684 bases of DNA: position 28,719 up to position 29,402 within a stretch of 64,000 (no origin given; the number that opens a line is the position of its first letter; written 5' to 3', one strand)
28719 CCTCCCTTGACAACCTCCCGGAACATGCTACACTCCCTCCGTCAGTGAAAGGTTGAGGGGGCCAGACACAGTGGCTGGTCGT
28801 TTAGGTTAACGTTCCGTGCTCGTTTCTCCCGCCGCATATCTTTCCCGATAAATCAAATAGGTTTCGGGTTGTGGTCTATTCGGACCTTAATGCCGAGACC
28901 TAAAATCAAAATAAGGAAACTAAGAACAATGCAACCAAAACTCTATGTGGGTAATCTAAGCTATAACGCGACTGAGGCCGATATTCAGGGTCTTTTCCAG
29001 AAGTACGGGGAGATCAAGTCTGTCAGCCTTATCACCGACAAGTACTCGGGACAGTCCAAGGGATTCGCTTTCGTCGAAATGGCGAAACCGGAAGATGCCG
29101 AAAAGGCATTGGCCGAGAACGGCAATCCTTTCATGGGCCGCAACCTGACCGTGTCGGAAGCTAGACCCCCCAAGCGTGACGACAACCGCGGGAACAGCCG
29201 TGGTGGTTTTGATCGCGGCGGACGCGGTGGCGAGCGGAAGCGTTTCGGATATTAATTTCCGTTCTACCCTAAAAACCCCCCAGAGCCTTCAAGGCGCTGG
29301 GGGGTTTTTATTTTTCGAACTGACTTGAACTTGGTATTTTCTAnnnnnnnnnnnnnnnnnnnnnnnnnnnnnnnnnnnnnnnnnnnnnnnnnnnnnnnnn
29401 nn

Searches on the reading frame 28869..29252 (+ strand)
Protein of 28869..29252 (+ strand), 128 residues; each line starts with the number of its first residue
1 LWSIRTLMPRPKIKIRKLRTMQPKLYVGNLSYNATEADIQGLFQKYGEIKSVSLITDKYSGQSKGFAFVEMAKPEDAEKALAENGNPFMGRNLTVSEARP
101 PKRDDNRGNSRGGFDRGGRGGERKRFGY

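Call 6: search_protein_families(library=pfam, proteins=[window:28869-29252:+], max_evalue=0.01)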
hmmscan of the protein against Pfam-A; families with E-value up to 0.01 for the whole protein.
window:28869-29252:+ (128 aa): 1 family
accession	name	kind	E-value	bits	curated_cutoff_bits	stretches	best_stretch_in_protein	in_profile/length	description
PF00076.28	RRM_1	-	1.2e-22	79.9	20.7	1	25-93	1-69/70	RNA recognition motif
